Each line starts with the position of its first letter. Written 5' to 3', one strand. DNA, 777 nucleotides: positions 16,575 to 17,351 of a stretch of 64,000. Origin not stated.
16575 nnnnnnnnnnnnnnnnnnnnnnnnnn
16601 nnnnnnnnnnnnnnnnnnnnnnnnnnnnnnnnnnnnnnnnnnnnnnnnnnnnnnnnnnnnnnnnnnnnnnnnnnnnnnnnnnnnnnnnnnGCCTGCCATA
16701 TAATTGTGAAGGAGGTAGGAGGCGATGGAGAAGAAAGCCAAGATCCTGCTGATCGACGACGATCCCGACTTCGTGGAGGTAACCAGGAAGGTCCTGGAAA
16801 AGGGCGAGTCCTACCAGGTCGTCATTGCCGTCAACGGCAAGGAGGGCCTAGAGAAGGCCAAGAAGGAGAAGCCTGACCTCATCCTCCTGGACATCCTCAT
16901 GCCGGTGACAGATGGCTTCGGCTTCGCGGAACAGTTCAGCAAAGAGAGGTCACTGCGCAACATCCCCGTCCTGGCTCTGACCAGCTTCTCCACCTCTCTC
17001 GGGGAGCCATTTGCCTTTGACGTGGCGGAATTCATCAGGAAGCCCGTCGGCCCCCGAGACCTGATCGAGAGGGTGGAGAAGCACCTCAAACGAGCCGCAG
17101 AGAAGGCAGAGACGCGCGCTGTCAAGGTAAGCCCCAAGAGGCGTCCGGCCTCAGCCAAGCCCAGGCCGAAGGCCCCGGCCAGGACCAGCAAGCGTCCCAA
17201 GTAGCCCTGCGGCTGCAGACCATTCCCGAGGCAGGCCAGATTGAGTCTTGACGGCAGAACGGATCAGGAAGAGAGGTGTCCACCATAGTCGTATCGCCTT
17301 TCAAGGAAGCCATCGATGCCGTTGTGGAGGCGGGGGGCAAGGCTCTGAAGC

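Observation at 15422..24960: Paralogous sensor kinases share a conserved 4-Cys PAS motif, candidate Fe-S or redox sensors, flanking hydrogenase/Hdr clusters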

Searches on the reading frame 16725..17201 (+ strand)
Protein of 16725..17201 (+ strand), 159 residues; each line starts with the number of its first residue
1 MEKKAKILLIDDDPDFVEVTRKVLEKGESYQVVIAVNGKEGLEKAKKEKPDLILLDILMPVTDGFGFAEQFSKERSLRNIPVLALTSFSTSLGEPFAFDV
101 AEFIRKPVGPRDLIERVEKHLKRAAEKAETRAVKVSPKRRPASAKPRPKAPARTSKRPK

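Call 4: search_protein_families(library=pfam, proteins=[window:16725-17201:+], max_evalue=0.01)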
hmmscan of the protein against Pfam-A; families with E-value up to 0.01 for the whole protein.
window:16725-17201:+ (159 aa): 1 family
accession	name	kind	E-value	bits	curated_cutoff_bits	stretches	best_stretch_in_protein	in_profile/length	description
PF00072.30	Response_reg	-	4.4e-21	75.6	30.2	1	7-118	1-111/111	Response regulator receiver domain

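Call 5: search_protein_families(library=ncbifam, proteins=[window:16725-17201:+], max_evalue=0.01)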
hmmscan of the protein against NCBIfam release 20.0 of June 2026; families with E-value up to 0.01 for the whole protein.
window:16725-17201:+ (159 aa): 96 families (the best 25 are shown)
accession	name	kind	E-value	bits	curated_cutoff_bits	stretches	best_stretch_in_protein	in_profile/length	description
TIGR02154.1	PhoB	equivalog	7.1e-19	68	296.2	1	5-135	3-134/226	phosphate regulon transcriptional regulator PhoB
NF045717.1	DVU0259_DivK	exception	1e-18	67.6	160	1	5-121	3-116/117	DVU0259 family response regulator domain-containing protein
NF040534.1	resp_reg_YycF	equivalog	4.3e-18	65.4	340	1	6-130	2-124/231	response regulator YycF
NF007135.0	PRK09581.1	equivalog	2.2e-17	63.1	474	1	5-123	3-121/457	PleD family two-component system response regulator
NF040689.1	MtrAB_MtrA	equivalog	6.6e-17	61.6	300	1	7-134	1-125/219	MtrAB system response regulator MtrA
NF045944.1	ResRegRpaBCyano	equivalog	7.5e-17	61.5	330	1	8-132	1-123/229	response regulator transcription factor RpaB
NF053854.1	RespRegPhoBBctds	equivalog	1.4e-16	60.6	270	1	7-132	1-126/225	two-component system response regulator PhoB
NF051850.1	RespRegRprY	equivalog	1.6e-16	60.4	370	1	1-130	1-129/234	response regulator transcription factor RprY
TIGR02875.1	spore_0_A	equivalog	3.5e-16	59.2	200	1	4-132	2-133/262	sporulation transcription factor Spo0A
NF012227.0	AdeR_RR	equivalog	1e-14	54.6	340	1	4-132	11-137/239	efflux system response regulator transcription factor AdeR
NF041733.1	resp_reg_CseB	equivalog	1.8e-14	53.7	350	1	6-136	2-130/228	two-component system response regulator CseB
NF008296.0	PRK11083.1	equivalog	2.5e-14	53.2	273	1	3-133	2-130/228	two-component system response regulator CreB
NF001965.0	PRK00742.1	subfamily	5.9e-14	52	293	1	3-145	2-147/357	chemotaxis-specific protein-glutamate methyltransferase CheB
NF033120.0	vanR_FM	exception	9.2e-14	51.6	460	1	3-128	2-125/231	vancomycin resistance response regulator transcription factor, VanR-F/VanR-M family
NF007982.1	PRK10710.1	equivalog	1.1e-13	51.3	380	1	3-131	6-132/235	envelope stress response regulator BaeR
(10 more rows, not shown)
